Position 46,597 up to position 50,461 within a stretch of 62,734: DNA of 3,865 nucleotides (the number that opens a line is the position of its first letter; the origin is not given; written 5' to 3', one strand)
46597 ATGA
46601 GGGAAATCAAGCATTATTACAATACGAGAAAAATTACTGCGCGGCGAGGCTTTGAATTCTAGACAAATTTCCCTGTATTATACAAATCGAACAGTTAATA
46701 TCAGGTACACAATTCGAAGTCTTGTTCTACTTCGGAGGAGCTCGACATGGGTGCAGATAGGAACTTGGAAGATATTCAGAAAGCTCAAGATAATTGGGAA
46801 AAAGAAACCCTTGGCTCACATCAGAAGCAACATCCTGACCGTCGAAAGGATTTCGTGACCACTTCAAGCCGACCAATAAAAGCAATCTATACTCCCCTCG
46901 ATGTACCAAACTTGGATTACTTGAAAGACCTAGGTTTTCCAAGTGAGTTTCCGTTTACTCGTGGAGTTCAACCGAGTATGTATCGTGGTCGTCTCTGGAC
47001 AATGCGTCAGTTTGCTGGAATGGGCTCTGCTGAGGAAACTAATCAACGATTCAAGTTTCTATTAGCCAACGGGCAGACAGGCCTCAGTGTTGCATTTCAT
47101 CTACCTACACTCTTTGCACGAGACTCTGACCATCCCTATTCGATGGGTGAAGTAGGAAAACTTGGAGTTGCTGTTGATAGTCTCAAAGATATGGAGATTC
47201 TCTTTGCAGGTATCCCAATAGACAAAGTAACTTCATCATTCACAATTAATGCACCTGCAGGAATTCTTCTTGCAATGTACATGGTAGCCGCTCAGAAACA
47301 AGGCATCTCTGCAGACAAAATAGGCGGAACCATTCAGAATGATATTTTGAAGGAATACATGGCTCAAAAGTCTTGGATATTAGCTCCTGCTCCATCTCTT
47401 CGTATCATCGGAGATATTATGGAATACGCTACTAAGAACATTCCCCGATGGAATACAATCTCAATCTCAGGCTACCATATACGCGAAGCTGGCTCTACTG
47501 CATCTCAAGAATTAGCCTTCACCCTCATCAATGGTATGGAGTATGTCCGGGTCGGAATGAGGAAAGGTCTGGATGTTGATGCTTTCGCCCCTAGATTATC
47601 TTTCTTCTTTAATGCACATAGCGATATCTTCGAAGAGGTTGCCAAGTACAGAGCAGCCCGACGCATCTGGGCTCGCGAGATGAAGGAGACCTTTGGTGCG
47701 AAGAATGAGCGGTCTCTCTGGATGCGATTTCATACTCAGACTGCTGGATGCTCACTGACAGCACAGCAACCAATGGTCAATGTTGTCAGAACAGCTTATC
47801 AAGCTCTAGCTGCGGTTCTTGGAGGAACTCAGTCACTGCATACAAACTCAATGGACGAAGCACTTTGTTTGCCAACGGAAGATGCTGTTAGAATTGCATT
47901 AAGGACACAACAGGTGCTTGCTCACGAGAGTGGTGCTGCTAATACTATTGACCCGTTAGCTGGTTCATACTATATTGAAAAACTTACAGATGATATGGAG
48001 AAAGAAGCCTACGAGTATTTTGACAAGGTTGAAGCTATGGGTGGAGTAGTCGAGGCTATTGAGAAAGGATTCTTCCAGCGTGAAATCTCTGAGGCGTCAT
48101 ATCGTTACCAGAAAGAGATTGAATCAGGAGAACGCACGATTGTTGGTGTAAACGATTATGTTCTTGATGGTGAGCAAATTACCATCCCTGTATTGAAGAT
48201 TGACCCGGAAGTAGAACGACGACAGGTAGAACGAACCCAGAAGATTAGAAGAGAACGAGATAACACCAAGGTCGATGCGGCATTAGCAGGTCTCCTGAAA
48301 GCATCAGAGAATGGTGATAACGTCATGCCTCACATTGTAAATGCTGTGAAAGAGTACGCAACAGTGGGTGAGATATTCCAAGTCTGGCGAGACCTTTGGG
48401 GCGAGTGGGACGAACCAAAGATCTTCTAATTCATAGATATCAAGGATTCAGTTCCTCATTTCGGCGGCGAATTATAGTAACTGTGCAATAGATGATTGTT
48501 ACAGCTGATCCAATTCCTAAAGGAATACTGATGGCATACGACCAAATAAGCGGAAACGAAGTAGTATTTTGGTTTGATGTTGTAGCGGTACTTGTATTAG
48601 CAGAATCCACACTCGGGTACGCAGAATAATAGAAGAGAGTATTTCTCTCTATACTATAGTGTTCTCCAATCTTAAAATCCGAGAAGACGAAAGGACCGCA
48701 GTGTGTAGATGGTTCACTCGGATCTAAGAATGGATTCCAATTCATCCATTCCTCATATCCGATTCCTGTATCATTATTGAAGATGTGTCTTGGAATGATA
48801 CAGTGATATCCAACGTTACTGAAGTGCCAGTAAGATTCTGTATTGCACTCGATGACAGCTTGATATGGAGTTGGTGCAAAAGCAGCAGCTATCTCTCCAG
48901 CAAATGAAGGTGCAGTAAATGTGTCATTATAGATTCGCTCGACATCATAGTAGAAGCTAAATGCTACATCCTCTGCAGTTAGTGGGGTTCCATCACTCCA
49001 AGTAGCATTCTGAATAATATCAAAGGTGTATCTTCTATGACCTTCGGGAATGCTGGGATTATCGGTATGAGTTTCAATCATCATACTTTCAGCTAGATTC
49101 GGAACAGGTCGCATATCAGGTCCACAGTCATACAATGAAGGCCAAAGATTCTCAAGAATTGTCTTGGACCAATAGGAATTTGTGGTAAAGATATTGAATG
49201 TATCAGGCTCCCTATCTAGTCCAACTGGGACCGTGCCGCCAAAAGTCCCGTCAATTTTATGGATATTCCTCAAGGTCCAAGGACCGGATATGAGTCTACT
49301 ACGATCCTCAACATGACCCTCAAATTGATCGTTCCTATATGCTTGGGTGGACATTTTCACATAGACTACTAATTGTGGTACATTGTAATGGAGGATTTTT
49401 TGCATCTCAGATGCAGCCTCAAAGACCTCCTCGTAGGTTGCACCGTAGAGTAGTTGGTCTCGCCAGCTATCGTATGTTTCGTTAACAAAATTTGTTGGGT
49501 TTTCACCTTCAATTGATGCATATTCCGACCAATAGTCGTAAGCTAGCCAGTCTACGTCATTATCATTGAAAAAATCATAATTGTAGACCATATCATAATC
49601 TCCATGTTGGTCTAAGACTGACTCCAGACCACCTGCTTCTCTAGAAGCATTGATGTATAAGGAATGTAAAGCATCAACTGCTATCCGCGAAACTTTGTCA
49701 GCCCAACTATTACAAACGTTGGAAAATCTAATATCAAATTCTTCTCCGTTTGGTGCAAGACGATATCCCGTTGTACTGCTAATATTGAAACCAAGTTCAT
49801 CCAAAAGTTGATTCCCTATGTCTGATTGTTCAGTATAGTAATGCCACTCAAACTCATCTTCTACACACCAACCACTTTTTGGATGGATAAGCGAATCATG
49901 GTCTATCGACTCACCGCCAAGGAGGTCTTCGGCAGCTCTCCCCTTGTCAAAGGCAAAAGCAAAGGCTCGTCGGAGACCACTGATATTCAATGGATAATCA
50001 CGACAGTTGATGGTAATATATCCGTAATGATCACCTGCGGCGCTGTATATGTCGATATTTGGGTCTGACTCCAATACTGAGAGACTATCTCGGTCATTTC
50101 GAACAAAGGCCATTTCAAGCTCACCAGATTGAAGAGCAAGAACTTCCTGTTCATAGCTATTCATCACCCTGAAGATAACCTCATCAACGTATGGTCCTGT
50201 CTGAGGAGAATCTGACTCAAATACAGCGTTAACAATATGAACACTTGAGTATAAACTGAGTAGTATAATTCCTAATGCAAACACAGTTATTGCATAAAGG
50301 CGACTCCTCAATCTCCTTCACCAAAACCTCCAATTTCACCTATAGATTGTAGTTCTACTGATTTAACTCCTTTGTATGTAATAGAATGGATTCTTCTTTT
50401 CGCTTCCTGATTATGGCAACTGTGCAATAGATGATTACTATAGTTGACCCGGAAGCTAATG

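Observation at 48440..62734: Tandem array of at least 8 circularly permuted family-5 solute-binding proteins with no transporter genes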

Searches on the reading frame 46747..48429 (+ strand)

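Call 9: search_protein_families(library=pfam, proteins=[window:46747-48429:+], max_evalue=0.001)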
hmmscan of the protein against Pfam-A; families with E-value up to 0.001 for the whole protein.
window:46747-48429:+ (560 aa): 1 family
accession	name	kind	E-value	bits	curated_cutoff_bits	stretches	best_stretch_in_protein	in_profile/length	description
PF01642.28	MM_CoA_mutase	-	3.9e-223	742.1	22.1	1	38-552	2-512/512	Methylmalonyl-CoA mutase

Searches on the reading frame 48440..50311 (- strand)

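Call 4: search_protein_families(library=pfam, proteins=[window:48440-50311:-], max_evalue=1)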
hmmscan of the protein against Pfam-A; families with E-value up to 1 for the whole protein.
window:48440-50311:- (623 aa): 1 family
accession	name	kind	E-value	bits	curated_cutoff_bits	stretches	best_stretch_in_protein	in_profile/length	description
PF00496.27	SBP_bac_5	-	3.3e-39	135.5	32.4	2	39-263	145-363/368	Bacterial extracellular solute-binding proteins, family 5 Middle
